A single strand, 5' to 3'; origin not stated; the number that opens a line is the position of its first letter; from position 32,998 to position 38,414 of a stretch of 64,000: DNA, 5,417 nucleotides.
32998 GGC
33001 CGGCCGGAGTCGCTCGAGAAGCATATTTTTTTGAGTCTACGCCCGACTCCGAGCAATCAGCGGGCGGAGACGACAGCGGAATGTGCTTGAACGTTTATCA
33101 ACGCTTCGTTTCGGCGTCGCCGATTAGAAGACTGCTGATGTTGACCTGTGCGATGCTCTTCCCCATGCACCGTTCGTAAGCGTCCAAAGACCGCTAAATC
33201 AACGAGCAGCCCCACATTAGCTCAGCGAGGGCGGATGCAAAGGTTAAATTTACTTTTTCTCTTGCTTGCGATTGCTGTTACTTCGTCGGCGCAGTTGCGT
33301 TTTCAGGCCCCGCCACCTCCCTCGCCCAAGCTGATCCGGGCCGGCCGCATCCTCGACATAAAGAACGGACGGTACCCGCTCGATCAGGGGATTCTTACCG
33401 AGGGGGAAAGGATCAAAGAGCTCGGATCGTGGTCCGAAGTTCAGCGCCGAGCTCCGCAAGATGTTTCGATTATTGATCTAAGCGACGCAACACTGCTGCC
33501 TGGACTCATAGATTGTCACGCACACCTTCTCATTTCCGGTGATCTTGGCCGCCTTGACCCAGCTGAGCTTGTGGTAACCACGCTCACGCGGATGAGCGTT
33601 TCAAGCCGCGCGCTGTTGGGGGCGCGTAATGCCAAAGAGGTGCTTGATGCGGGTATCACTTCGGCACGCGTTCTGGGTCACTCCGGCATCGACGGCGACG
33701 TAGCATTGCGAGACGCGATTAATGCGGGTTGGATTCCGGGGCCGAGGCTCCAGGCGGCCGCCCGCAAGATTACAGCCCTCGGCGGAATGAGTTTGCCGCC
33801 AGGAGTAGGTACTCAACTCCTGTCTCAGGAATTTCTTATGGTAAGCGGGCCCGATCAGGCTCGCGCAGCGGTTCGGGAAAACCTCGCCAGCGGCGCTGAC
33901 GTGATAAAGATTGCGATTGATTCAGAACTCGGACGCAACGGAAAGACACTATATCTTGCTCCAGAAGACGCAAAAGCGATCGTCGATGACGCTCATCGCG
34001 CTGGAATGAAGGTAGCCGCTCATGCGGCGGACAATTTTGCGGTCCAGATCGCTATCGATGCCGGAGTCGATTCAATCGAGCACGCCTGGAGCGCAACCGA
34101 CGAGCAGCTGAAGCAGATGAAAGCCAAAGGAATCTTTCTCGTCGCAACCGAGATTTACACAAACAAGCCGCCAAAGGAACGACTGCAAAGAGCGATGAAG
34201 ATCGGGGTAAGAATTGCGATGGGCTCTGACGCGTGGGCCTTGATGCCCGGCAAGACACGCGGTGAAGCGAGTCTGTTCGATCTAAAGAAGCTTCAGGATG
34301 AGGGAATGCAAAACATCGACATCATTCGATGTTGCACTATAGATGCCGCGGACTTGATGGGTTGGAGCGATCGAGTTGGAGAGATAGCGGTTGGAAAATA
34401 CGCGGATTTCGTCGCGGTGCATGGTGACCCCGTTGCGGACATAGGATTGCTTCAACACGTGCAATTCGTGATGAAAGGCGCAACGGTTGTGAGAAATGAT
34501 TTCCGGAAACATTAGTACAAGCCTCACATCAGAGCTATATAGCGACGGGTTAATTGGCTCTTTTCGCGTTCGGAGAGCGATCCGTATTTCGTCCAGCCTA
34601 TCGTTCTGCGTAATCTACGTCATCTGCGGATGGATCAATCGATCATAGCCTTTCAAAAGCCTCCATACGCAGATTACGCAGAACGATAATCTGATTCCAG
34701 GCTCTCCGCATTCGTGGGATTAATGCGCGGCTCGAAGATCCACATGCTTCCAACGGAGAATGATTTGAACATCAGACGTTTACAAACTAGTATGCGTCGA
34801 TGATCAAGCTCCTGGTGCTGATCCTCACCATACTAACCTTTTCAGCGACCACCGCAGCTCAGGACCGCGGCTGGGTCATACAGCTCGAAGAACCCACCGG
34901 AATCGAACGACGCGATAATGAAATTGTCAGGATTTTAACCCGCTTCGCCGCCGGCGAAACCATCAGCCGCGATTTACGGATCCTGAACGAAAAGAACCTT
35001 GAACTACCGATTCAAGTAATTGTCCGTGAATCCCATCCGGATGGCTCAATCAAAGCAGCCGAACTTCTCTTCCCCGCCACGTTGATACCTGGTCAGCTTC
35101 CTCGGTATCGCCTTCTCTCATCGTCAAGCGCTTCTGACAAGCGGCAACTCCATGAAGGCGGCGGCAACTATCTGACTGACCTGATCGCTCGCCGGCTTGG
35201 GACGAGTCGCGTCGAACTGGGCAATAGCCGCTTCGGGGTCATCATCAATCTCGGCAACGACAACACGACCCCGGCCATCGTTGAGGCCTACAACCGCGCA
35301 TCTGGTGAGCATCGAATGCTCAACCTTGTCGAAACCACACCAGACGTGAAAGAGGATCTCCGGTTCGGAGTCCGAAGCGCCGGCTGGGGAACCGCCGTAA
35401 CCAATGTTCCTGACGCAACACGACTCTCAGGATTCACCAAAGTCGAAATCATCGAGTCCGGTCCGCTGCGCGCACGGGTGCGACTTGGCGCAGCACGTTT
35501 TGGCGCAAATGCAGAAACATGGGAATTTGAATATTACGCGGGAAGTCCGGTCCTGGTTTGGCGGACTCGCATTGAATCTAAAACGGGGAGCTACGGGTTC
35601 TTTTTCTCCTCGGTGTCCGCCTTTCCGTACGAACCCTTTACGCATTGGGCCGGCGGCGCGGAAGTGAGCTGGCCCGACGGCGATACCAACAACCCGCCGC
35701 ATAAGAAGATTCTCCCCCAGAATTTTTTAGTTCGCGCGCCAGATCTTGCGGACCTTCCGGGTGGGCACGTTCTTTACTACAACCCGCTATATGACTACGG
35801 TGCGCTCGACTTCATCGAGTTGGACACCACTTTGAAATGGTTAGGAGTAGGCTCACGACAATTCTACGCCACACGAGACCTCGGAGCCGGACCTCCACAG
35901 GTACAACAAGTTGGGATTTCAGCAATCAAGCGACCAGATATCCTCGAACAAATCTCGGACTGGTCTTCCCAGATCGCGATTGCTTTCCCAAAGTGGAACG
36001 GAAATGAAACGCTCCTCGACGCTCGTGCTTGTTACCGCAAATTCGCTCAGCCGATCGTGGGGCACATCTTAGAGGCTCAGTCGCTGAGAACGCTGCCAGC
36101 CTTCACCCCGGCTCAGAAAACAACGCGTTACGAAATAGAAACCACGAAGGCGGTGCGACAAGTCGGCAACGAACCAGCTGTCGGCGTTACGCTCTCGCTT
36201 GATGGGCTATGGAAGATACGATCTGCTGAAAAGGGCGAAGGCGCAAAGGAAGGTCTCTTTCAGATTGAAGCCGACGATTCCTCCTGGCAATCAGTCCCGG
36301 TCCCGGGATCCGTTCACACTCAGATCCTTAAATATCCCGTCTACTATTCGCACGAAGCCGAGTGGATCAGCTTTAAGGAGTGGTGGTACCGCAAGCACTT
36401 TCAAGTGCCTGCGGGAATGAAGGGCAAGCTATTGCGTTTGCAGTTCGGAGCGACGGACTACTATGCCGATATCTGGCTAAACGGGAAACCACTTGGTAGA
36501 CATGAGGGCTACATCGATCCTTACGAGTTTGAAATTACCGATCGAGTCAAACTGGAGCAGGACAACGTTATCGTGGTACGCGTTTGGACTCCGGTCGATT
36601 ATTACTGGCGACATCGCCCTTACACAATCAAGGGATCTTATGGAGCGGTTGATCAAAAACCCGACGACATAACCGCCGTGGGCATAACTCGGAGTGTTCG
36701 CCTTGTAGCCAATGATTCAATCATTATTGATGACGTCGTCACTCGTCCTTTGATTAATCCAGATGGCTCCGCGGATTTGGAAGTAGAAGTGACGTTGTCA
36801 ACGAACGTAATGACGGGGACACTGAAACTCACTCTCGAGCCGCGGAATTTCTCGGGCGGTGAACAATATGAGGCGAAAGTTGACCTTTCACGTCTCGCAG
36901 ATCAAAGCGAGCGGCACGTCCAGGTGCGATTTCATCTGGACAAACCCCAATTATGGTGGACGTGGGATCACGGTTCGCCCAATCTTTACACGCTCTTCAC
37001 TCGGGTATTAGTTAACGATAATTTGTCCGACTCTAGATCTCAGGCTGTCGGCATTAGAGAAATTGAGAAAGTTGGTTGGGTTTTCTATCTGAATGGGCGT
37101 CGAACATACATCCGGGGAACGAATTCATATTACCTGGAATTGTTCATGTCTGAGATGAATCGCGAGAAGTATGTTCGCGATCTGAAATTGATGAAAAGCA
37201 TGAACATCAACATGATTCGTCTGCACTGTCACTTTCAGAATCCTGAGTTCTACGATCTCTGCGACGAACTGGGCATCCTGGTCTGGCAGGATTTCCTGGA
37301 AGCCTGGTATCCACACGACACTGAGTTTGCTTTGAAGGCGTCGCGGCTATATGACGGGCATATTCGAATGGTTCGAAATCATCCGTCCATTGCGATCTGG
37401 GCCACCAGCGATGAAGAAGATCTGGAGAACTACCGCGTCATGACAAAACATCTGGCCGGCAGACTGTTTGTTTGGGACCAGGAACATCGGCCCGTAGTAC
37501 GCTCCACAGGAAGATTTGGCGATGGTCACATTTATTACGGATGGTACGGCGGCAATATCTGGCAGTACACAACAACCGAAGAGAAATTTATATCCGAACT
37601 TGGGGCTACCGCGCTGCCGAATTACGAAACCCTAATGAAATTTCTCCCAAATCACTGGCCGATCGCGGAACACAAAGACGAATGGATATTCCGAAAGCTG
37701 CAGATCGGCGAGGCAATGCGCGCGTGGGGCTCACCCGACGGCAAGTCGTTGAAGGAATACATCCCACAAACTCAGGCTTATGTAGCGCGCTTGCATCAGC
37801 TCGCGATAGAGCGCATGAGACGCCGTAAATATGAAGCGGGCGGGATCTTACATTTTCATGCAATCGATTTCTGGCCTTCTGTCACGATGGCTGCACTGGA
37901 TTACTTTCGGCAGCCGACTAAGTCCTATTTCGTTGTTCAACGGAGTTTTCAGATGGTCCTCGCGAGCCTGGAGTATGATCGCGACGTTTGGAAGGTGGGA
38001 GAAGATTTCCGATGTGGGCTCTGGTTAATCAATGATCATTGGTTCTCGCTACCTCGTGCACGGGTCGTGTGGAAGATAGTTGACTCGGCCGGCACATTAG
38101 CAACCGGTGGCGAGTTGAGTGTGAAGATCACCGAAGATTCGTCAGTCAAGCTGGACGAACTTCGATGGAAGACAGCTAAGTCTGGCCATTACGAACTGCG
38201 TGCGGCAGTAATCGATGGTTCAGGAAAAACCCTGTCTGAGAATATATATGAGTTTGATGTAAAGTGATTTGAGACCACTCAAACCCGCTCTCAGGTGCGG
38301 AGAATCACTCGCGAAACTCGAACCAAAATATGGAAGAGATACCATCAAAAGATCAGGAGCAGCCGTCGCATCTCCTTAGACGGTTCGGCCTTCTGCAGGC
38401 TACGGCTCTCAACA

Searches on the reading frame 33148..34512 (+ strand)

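Call 87: search_protein_families(library=pfam, proteins=[window:33148-34512:+], max_evalue=0.00001)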
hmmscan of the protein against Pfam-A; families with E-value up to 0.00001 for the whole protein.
window:33148-34512:+ (455 aa): 2 families
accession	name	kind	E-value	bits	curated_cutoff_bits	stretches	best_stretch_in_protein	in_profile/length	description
PF01979.26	Amidohydro_1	-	5.8e-35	121.6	25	1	115-447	1-335/345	Amidohydrolase family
PF07969.17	Amidohydro_3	-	2.9e-13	50.6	29.7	1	266-429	244-449/472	Amidohydrolase family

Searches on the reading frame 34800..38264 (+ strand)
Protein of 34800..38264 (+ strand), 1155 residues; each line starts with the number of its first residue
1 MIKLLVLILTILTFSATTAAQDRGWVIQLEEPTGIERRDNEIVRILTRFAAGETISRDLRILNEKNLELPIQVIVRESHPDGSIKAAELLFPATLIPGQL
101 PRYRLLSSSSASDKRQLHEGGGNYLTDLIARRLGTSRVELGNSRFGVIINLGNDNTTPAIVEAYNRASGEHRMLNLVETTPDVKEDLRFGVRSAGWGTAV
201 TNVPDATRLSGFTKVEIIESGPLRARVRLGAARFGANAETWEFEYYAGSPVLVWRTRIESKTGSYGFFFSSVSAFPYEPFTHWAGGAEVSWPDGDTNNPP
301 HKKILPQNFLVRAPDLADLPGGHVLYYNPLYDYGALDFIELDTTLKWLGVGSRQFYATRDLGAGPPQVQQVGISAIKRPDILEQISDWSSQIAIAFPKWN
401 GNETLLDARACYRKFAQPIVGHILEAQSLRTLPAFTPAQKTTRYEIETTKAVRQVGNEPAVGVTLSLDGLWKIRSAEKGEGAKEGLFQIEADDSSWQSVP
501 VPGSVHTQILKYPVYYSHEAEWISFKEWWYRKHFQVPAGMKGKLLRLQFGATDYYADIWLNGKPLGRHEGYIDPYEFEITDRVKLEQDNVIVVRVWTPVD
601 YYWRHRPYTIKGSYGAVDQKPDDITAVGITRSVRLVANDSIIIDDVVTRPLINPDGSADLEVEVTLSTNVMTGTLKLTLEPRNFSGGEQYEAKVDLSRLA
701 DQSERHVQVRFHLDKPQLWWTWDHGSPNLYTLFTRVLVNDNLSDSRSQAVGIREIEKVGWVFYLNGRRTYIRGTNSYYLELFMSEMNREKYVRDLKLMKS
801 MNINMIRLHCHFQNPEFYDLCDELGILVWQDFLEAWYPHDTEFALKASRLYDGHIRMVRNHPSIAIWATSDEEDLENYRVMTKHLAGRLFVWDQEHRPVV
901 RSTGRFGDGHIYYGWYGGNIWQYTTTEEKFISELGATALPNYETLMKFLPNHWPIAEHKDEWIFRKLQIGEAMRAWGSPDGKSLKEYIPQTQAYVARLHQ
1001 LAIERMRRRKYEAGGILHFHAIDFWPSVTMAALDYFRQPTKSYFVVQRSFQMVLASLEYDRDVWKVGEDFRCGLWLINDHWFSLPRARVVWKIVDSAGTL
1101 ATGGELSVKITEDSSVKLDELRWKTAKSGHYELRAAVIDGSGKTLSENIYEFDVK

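Call 87: search_protein_families(library=pfam, proteins=[window:34800-38264:+], max_evalue=0.00001)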
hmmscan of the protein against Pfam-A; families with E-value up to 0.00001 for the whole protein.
window:34800-38264:+ (1155 aa): 6 families
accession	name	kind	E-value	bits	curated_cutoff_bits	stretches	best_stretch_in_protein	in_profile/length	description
PF22666.2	Glyco_hydro_2_N2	-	4.2e-17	63.1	27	1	488-604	10-126/167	Glycosyl hydrolase 2 galactose-binding domain-like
PF00703.27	Glyco_hydro_2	-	9.3e-15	55.8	23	1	643-753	3-109/109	Glycosyl hydrolases family 2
PF02837.24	Glyco_hydro_2_N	-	7.7e-13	49.2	28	1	466-605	3-145/169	Glycosyl hydrolases family 2, sugar binding domain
PF02836.23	Glyco_hydro_2_C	-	1.2e-11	44.7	21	1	761-881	7-145/302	Glycosyl hydrolases family 2, TIM barrel domain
PF13364.12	BetaGal_ABD2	-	4.8e-06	27.7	23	0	526-597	35-108/112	Beta-galactosidase second all-beta domain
PF17786.7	Mannosidase_ig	-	6.8e-06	27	23.4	0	1074-1152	5-86/91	Mannosidase Ig/CBM-like domain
